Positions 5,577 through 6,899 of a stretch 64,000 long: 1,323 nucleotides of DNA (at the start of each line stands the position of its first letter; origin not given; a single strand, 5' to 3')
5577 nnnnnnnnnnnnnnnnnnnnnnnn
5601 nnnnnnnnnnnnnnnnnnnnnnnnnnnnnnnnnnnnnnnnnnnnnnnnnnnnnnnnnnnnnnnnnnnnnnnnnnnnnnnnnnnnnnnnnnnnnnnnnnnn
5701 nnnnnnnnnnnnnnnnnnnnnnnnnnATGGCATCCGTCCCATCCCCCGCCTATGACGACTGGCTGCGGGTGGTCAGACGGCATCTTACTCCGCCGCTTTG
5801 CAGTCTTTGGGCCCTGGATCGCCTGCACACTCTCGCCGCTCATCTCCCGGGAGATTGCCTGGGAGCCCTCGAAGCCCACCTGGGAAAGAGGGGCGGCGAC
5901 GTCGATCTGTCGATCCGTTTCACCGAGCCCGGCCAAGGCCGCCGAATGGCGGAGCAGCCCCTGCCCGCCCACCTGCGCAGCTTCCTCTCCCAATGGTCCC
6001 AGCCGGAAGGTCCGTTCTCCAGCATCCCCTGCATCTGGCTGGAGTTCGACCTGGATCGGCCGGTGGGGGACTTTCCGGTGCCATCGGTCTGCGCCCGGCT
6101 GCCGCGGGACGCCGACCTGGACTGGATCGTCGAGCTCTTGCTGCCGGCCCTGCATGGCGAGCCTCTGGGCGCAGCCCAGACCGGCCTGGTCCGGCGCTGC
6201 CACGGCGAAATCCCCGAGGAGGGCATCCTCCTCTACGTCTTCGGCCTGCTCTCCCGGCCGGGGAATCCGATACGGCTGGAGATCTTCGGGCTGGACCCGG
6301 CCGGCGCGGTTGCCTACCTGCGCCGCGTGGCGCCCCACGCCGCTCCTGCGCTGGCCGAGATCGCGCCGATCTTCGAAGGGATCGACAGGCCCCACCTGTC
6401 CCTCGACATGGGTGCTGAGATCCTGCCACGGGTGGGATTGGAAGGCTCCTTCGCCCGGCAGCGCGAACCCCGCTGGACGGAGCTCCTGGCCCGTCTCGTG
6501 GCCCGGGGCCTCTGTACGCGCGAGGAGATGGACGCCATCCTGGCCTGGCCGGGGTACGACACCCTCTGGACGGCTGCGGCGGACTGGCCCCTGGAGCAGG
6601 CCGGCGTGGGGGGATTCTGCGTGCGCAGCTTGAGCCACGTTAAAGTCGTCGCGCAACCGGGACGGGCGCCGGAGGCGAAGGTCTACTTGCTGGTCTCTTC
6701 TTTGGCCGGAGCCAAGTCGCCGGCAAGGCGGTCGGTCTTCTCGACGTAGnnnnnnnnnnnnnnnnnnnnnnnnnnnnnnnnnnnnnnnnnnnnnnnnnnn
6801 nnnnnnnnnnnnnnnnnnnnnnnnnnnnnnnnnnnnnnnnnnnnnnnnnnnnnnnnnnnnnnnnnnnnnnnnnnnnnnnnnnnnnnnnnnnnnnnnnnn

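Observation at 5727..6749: Unassigned 341-aa neighbour shows five beta-hairpin/helix repeats, possibly an ABBA (PT-barrel) prenyltransferase-like fold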

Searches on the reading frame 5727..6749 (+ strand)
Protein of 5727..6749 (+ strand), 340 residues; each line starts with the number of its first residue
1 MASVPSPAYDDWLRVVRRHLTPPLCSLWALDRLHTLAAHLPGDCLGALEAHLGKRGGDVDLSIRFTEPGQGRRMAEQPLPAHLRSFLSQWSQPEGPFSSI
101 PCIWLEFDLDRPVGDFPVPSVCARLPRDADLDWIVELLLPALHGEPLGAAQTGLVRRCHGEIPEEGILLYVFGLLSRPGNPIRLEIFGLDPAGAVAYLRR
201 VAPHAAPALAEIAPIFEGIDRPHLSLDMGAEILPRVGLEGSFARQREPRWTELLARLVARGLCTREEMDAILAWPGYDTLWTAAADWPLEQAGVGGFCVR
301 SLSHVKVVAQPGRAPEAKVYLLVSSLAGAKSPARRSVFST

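Call 3: search_protein_families(library=pfam, proteins=[window:5727-6749:+], max_evalue=1)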
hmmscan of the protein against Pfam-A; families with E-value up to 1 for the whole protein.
window:5727-6749:+ (340 aa): 0 families

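Call 4: search_protein_families(library=ncbifam, proteins=[window:5727-6749:+], max_evalue=1)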
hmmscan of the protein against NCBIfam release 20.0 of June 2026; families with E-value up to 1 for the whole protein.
window:5727-6749:+ (340 aa): 0 families

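Call 5: search_solved_structures(query=window:5727-6749:+, max_evalue=10)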
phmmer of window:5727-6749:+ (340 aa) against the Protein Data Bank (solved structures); distinct sequences matched with E-value up to 10: 1.
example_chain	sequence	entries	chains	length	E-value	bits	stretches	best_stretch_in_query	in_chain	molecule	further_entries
6r6k_A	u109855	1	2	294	0.6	12.5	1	146-206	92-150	ABC transporter substrate-binding protein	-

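Call 6: find_homologous_proteins(query=window:5727-6749:+, max_evalue=0.001)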
Query window:5727-6749:+ (340 aa): 279 proteins with E <= 0.001 among 8000 candidates; the best 120 are listed.
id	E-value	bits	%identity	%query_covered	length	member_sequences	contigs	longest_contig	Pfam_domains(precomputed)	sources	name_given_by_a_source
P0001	4.4e-228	775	100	100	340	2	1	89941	-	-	-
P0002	1.1e-175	602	79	100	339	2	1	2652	-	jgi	jgi:hypothetical protein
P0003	1.5e-170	585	80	97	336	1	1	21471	-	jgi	jgi:hypothetical protein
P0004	1.4e-166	572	78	100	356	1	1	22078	-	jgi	jgi:hypothetical protein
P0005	1.5e-166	572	77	99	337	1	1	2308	-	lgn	-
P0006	3.4e-166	571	76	100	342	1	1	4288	-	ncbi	-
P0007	7.6e-166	570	75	98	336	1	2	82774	-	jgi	jgi:hypothetical protein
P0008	8.5e-166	570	76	98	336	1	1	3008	-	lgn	-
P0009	2.1e-164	565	75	100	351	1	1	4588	-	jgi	jgi:hypothetical protein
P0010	2.5e-164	565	76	99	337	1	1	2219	-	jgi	jgi:hypothetical protein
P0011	8.8e-163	560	79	91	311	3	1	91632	-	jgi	-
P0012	1.9e-157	542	70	100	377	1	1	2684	-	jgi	jgi:hypothetical protein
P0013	3.9e-155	535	72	96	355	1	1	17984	-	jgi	jgi:hypothetical protein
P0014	3.6e-146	505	76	85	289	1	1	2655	-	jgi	jgi:hypothetical protein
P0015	4.2e-146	505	82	79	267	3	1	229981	-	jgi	jgi:hypothetical protein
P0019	2.5e-143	496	67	97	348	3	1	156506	-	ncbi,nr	ncbi:MAG TPA: hypothetical protein VGS07_21370 [Thermoanaerobaculia bacterium]|nr:hypothetical prote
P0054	1.4e-99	352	53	95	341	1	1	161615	-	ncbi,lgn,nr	ncbi:MAG TPA: hypothetical protein VHQ90_19130 [Thermoanaerobaculia bacterium]|nr:hypothetical prote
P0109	8.7e-91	323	52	91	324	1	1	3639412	-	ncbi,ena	-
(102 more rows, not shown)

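Call 10: search_solved_structures(query=A1, max_evalue=10)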
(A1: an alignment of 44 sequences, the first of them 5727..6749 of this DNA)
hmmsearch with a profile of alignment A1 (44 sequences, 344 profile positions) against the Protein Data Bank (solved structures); distinct sequences matched with E-value up to 10: 2.
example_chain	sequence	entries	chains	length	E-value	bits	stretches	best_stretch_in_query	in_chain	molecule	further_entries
4ikc_A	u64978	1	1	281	1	11.4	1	108-176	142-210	Phosphotidylinositol phosphatase PTPRQ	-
1yle_A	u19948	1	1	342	1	11.4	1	134-188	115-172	Arginine N-succinyltransferase, alpha chain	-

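Call 11: find_encoding_contigs(protein=P0019, flank=6000, max_places=3)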
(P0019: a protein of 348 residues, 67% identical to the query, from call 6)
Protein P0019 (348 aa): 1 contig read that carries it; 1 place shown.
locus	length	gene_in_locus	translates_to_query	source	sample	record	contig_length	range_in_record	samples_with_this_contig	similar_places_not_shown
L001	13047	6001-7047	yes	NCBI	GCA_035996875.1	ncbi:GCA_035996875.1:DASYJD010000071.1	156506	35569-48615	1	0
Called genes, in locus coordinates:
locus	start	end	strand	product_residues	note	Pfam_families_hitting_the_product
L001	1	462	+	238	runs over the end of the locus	-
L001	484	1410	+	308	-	PF14028:Lant_dehydr_C (weak)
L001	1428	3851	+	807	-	PF12704:MacB_PCD, PF02687:FtsX, PF12704:MacB_PCD, PF02687:FtsX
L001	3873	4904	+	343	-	PF14028:Lant_dehydr_C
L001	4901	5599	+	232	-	-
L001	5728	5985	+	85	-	PF07862:Nif11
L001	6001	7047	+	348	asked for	-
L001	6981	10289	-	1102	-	PF12773:DZR, PF13240:Zn_Ribbon_1 (weak), PF24463:DUF7577 (weak), PF00211:Guanylate_cyc, PF13191:AAA_16, PF13181:TPR_8 (faint), PF13424:TPR_12 (faint), PF17874:TPR_MalT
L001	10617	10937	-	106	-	-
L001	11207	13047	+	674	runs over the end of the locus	PF04738:Lant_dehydr_N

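Call 12: find_encoding_contigs(protein=P0054, flank=6000, max_places=3)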
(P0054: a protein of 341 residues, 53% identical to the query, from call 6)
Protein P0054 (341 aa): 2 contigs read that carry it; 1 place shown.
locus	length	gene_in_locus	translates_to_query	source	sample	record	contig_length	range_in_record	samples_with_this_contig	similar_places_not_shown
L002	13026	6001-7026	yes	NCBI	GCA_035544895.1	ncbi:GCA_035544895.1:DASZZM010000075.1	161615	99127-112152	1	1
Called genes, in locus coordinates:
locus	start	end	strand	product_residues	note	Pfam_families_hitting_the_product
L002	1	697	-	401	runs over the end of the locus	PF13489:Methyltransf_23, PF07021:MetW, PF13847:Methyltransf_31 (faint), PF08241:Methyltransf_11, PF08242:Methyltransf_12, PF13649:Methyltransf_25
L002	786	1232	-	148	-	PF01281:Ribosomal_L9_N, PF03948:Ribosomal_L9_C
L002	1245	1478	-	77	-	PF01084:Ribosomal_S18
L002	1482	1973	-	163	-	-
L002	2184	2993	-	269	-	-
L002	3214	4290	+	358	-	PF03756:AfsA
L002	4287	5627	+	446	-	PF01593:Amino_oxidase, PF13450:NAD_binding_8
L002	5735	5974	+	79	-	PF07862:Nif11 (weak)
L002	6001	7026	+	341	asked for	-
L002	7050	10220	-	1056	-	PF00211:Guanylate_cyc, PF13191:AAA_16, PF13424:TPR_12 (faint), PF13181:TPR_8 (faint)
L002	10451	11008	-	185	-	PF00027:cNMP_binding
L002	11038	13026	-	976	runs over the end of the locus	PF00664:ABC_membrane, PF00005:ABC_tran, PF02463:SMC_N (faint)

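Call 13: find_encoding_contigs(protein=P0109, flank=6000, max_places=3)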
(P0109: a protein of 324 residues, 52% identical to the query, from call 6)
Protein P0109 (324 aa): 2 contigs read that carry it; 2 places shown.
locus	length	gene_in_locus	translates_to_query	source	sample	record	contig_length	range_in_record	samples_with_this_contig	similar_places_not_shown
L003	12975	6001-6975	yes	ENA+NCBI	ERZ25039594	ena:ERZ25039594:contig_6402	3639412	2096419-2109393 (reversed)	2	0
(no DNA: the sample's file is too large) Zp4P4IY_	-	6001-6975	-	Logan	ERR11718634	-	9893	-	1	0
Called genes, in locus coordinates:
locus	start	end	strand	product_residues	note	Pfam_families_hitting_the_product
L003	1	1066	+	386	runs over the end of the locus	PF05147:LANC_like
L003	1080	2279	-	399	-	PF08007:JmjC_2, PF13621:Cupin_8 (weak), PF02311:AraC_binding (faint)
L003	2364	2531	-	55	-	-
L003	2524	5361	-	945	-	PF04738:Lant_dehydr_N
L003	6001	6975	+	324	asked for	-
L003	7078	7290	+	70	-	-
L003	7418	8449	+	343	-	PF14028:Lant_dehydr_C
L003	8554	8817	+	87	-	-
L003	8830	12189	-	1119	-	PF12773:DZR, PF13240:Zn_Ribbon_1 (weak), PF24463:DUF7577 (weak), PF00211:Guanylate_cyc, PF13191:AAA_16, PF07719:TPR_2 (faint), PF13424:TPR_12 (weak), PF17874:TPR_MalT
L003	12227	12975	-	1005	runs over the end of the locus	-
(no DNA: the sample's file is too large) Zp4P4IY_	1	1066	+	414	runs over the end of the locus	PF05147:LANC_like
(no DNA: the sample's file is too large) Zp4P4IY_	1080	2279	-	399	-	PF08007:JmjC_2, PF13621:Cupin_8 (weak), PF02311:AraC_binding (faint)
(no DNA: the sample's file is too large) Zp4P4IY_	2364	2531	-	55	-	-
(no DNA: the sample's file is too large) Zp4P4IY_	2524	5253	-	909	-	PF04738:Lant_dehydr_N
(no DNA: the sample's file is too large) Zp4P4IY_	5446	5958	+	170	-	-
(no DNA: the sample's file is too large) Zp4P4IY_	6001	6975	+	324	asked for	-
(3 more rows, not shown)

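Call 17: predict_structure(alignment_id=A1)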
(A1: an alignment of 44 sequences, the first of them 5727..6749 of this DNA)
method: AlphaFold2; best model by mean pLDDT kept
length: 340 residues; sequences in the alignment: 44
mean_pLDDT: 93.2   pTM: 0.90
mean pLDDT of the five models: 93.2, 93.1, 92.9, 92.3, 91.1
residues with pLDDT >= 90: 293; 70-90: 30; 50-70: 13; < 50: 4
segments of 3 or more residues with pLDDT < 50: 337-340
pLDDT, mean of each block of 10 residues (from residue 1): 83 96 94 95 96 92 97 96 98 96 95 83 97 98 97 98 97 94 97 98 98 96 96 97 89 98 97 95 94 90 97 96 83 49
secondary structure, 60 per line:
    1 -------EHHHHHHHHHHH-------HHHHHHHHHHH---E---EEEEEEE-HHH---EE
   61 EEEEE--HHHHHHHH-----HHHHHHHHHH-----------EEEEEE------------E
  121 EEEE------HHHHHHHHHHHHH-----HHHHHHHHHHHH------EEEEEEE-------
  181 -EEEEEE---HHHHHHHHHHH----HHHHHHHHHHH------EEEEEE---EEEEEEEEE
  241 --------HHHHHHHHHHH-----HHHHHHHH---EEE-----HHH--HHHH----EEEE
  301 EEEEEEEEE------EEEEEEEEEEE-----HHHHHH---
elements in order: H9-19 H27-37 E45-51 E59-65 H68-75 H81-90 E102-107 E120-124 H131-143 H149-160 E167-173 E182-187 H191-201 H206-216 E223-228 E232-240 H249-259 H265-272 E276-278 H289-292 E297-309 E316-326 H332-337

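Call 20: fold_search(model_id=the predicted structure, library=pdb)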
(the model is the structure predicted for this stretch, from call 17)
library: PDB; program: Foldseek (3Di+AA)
matches with E <= 10: 732; with E <= 0.001: 60
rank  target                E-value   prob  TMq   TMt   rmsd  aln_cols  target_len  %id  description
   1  5y72_A                4.2e-08  1.00  0.45  0.50   8.1       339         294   11  DMSPP Bound AmbP3 (released 2018-07-18)
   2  5z46_B                6.2e-08  1.00  0.44  0.50   8.3       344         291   10  Crystal structure of prenyltransferase AmbP1 pH8 complexed with GSPP and cis-indolyl vinyl isonitrile (released 2018-06-06)
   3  5y7c_A                1.0e-07  1.00  0.44  0.50   9.5       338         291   11  Hapalindole A and DMSPP Bound AmbP3 (released 2018-07-18)
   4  5z44_A                1.0e-07  1.00  0.44  0.49   8.3       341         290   10  Crystal structure of prenyltransferase AmbP1 complexed with GSPP (released 2018-06-06)
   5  5y72_B                1.2e-07  1.00  0.44  0.49   8.2       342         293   11  DMSPP Bound AmbP3 (released 2018-07-18)
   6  5z43_A                1.8e-07  1.00  0.44  0.49   8.2       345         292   10  Crystal structure of prenyltransferase AmbP1 apo structure (released 2018-06-06)
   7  5ynv_A                2.3e-07  1.00  0.45  0.49   8.3       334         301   11  Crystal structure of an aromatic prenyltransferase FAMD1 from Fischerella ambigua UTEX 1903 in complex with DMASPP (released 2018-08-29)
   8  5z45_A                2.9e-07  1.00  0.44  0.50   8.2       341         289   10  Crystal structure of prenyltransferase AmbP1 pH6.5 complexed with GSPP and cis-indolyl vinyl isonitrile (released 2018-06-06)
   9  5y4g_A                3.1e-07  1.00  0.44  0.50   9.4       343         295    9  Apo Structure of AmbP3 (released 2018-07-18)
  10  5yk9_A                3.8e-07  1.00  0.46  0.52   7.5       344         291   10  Crystal structure of selenomethionine-labelled indole prenyltransferase AmbP1 (released 2018-06-06)
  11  5y7c_B                4.3e-07  1.00  0.44  0.50   8.2       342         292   11  Hapalindole A and DMSPP Bound AmbP3 (released 2018-07-18)
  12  5z43_B                4.5e-07  1.00  0.45  0.52   8.1       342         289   10  Crystal structure of prenyltransferase AmbP1 apo structure (released 2018-06-06)
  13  5y4g_B                5.4e-07  1.00  0.45  0.50   8.7       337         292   10  Apo Structure of AmbP3 (released 2018-07-18)
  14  5ynu_B                9.0e-07  1.00  0.45  0.48   9.5       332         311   10  Crystal structure of an aromatic prenyltransferase FAMD1 from Fischerella ambigua UTEX 1903 in complex with INN (released 2018-08-29)
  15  5yk9_B                9.0e-07  1.00  0.43  0.48   8.7       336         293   10  Crystal structure of selenomethionine-labelled indole prenyltransferase AmbP1 (released 2018-06-06)
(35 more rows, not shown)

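Call 21: search_protein_representatives(protein=window:5727-6749:+)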
Query: 340 residues. Proteins with E-value up to 0.001 (for the whole library): 1794; up to 1e-10: 838; up to 1e-30: 95. The best 150 are listed.
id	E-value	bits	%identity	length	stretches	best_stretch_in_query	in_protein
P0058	6.3e-100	351.4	54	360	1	10-330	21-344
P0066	3.2e-98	345.7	54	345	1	10-340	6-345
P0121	8.9e-94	331.1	54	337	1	8-322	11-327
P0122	3.1e-85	303.0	52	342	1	9-326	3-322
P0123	5.2e-84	299.0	52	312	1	37-327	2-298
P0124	8.3e-75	268.7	50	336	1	6-324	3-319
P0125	1.7e-74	267.7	47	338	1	9-335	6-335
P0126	8.2e-74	265.4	46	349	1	5-335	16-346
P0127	1.9e-72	260.9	54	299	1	31-324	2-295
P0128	1.6e-70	254.6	51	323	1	32-323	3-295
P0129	1.3e-69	251.6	46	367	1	9-330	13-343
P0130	1.8e-69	251.2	43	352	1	5-325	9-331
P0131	4.2e-65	236.8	44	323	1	13-326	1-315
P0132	4.4e-65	236.7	47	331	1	9-329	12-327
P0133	3.1e-64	234.0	46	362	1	8-329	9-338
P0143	1.6e-58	215.2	41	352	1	9-323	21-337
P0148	5.0e-56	206.9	44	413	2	115-330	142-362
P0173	4.2e-44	167.7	35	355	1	8-324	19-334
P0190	1.6e-38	149.3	34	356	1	2-333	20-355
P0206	2.2e-32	129.2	35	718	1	10-321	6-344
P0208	3.4e-32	128.5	30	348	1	9-323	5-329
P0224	3.2e-27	112.2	34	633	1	11-321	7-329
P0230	4.2e-26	108.5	35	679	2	138-322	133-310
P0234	2.1e-25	106.2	35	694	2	20-328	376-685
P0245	1.3e-24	103.6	31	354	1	11-323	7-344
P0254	9.7e-24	100.7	38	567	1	11-321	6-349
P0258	2.4e-23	99.5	34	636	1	11-321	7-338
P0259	2.4e-23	99.4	34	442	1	15-324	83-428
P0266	4.4e-23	98.6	31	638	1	13-322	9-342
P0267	5.5e-23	98.2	35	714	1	11-321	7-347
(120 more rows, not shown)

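Call 23: search_protein_families(library=pfam, proteins=[P0206, P0224, P0230, P0234, P0254, P0258, P0266, P0267, P0259, P0148], max_evalue=0.01)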
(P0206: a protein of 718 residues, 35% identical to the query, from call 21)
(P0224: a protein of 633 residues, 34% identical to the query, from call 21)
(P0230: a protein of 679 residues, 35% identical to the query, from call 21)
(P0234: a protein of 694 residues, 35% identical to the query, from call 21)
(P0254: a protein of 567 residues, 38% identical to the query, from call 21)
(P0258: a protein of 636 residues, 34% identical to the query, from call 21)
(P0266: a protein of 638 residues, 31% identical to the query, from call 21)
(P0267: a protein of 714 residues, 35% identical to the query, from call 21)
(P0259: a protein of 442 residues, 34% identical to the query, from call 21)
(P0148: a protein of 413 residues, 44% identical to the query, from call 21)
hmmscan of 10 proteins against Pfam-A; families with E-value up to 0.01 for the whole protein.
P0206 (718 aa): 1 family
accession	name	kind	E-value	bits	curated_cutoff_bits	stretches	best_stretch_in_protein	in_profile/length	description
PF13243.12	SQHop_cyclase_C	-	8.4e-05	22.2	26.1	1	549-663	162-285/319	Squalene-hopene cyclase C-terminal domain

P0224 (633 aa): 8 families
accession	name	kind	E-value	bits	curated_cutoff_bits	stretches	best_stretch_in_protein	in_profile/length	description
PF13649.12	Methyltransf_25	-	6.9e-12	46.3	27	1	429-525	1-97/97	Methyltransferase domain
PF08241.18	Methyltransf_11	-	9.9e-12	45.8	21.2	1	430-528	1-94/95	Methyltransferase domain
PF08242.18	Methyltransf_12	-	4e-08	34.3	30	1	430-527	1-98/98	Methyltransferase domain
PF02353.26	CMAS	-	9.6e-07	28.8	27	1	419-544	56-179/273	Mycolic acid cyclopropane synthetase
PF13847.12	Methyltransf_31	-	2.5e-06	27.7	27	1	423-533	1-113/145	Methyltransferase domain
PF05148.21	Methyltransf_8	-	7.2e-06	26.5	27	1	479-532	107-159/219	Hypothetical methyltransferase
PF01209.24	Ubie_methyltran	-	0.00034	20.5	20.1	1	420-534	42-156/233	ubiE/COQ5 methyltransferase family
PF13489.12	Methyltransf_23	-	0.00075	19.7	27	1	423-574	20-160/164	Methyltransferase domain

P0230 (679 aa): 0 families

P0234 (694 aa): 0 families

P0254 (567 aa): 0 families

P0258 (636 aa): 7 families
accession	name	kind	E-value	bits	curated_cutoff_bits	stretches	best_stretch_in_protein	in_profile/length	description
PF08241.18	Methyltransf_11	-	4.8e-16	59.6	21.2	1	429-528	1-95/95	Methyltransferase domain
PF13649.12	Methyltransf_25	-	5.6e-16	59.5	27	1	428-524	1-97/97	Methyltransferase domain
PF13847.12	Methyltransf_31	-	2.2e-13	50.6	27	1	423-544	2-125/145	Methyltransferase domain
PF02353.26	CMAS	-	5.9e-11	42.6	27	1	418-537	56-173/273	Mycolic acid cyclopropane synthetase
PF08242.18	Methyltransf_12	-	1.6e-08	35.6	30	1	429-526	1-98/98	Methyltransferase domain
PF01209.24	Ubie_methyltran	-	1.1e-07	31.9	20.1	1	418-530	41-153/233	ubiE/COQ5 methyltransferase family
PF13489.12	Methyltransf_23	-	2.7e-05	24.4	27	1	422-532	20-120/164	Methyltransferase domain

P0266 (638 aa): 8 families
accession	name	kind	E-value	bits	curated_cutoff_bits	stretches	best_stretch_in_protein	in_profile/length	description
PF08241.18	Methyltransf_11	-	1.1e-17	64.8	21.2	1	436-535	1-95/95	Methyltransferase domain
PF13649.12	Methyltransf_25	-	7.2e-16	59.1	27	1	435-531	1-97/97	Methyltransferase domain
PF02353.26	CMAS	-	2.6e-14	53.7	27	1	425-551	56-180/273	Mycolic acid cyclopropane synthetase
PF13847.12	Methyltransf_31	-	9.7e-13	48.5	27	1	431-539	3-113/145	Methyltransferase domain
PF08242.18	Methyltransf_12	-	7.4e-10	39.9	30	1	436-533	1-98/98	Methyltransferase domain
PF13489.12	Methyltransf_23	-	1.4e-07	31.8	27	1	427-561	18-142/164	Methyltransferase domain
PF01209.24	Ubie_methyltran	-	9.3e-06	25.6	20.1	1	428-540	44-156/233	ubiE/COQ5 methyltransferase family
PF03141.22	Methyltransf_29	-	0.0073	15.4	23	1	434-535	120-217/506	Putative S-adenosyl-L-methionine-dependent methyltransferase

P0267 (714 aa): 3 families
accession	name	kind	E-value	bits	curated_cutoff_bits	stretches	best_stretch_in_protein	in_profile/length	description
PF13243.12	SQHop_cyclase_C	-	3.9e-08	33.1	26.1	1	543-662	159-286/319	Squalene-hopene cyclase C-terminal domain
PF07678.20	TED_complement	-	0.00028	20.5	22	1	615-669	87-142/312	A-macroglobulin TED domain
PF13249.12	SQHop_cyclase_N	-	0.0091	15.6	26.2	0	544-610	46-109/291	Squalene-hopene cyclase N-terminal domain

P0259 (442 aa): 0 families

P0148 (413 aa): 0 families

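Call 28: find_related_loci(query=A1, collection=genome_contigs, flank=8000)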
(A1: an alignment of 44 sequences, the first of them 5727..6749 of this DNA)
Query A1 (340 aa) in genome_contigs; peptide patterns used: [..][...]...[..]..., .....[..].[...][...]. (x = any residue, [..] = any of these).
51 stretches matched a pattern; 42 encode a relative of the query (tblastn E <= 1e-3); 42 distinct loci.
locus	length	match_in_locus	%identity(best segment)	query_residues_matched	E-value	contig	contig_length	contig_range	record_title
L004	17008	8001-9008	80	4-340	2e-178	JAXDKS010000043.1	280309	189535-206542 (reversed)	MAG: Acidobacteriota bacterium isolate BP_60 scaffold_468042, whole genome shotgun sequence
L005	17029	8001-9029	77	1-340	7e-169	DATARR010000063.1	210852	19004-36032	MAG TPA_asm: Thermoanaerobaculia bacterium isolate SMAG_U5499 k141_5398433, whole genome shotgun sequence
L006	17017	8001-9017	77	1-340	3e-168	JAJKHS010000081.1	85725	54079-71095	MAG: Thermoanaerobaculum sp. isolate b48_HoplandSoilSeptJan k101_4359747, whole genome shotgun sequence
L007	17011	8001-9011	75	4-340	8e-164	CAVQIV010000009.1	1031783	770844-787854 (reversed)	MAG: Thermoanaerobaculaceae bacterium isolate MFD10043.bin.2.76 genome assembly, contig: contig_3042, whole genome shotg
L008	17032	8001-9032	67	11-340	2e-145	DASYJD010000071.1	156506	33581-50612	MAG TPA_asm: Thermoanaerobaculia bacterium isolate SMAG_U4286 k141_1136062, whole genome shotgun sequence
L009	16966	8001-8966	70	7-326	5e-144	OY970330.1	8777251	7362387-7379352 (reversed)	MAG: Thermoanaerobaculaceae bacterium isolate MFD05537.bin.c.1 genome assembly, chromosome: 1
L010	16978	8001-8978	53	11-334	6e-102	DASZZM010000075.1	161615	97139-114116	MAG TPA_asm: Thermoanaerobaculia bacterium isolate SMAG_U6236 k141_57053, whole genome shotgun sequence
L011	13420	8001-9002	51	9-340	2e-101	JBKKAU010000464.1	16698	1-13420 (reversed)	MAG: Thermoanaerobaculia bacterium isolate swi_bin.312 S1Ck127_517840_flag_1_multi_9.0000_len_16698, whole genome shotgu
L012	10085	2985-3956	52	5-326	5e-101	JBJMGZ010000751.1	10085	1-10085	MAG: Thermoanaerobaculia bacterium isolate 12C18O_48h_100_P16_coass_bin_34 k141_2842817, whole genome shotgun sequence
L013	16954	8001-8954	52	11-326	4e-99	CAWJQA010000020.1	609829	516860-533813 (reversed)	MAG: uncultured Holophagales bacterium isolate MFD02979.bin.2.191 genome assembly, contig: contig_87685, whole genome sh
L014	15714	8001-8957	53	10-326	4e-98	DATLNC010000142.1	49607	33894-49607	MAG TPA_asm: Thermoanaerobaculia bacterium isolate SMAG_U13790 k141_4227871, whole genome shotgun sequence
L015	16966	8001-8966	51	7-326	1e-95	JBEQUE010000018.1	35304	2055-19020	MAG: Acidobacteriota bacterium isolate MAG_Dt_02 k247_1785828, whole genome shotgun sequence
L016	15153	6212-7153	53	11-328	3e-95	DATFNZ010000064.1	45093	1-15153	MAG TPA_asm: Thermoanaerobaculia bacterium isolate SMAG_U9264 k141_1802741, whole genome shotgun sequence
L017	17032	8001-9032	51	11-340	8e-95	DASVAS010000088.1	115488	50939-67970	MAG TPA_asm: Thermoanaerobaculia bacterium isolate SMAG_U1959 k141_430059, whole genome shotgun sequence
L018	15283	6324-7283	53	11-327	7e-94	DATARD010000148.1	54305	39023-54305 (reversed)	MAG TPA_asm: Thermoanaerobaculia bacterium isolate SMAG_U5484 k141_5796637, whole genome shotgun sequence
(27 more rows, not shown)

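Call 34: find_encoding_contigs(protein=P0267, flank=6000, max_places=3)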
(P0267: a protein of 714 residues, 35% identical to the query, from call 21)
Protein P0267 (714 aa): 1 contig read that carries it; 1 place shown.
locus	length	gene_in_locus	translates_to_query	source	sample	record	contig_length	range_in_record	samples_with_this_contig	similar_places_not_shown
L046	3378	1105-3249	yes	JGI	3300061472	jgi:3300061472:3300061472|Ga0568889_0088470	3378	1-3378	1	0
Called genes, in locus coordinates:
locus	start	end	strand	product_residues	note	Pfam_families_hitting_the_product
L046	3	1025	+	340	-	?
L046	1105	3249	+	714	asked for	PF13243:SQHop_cyclase_C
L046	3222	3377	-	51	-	?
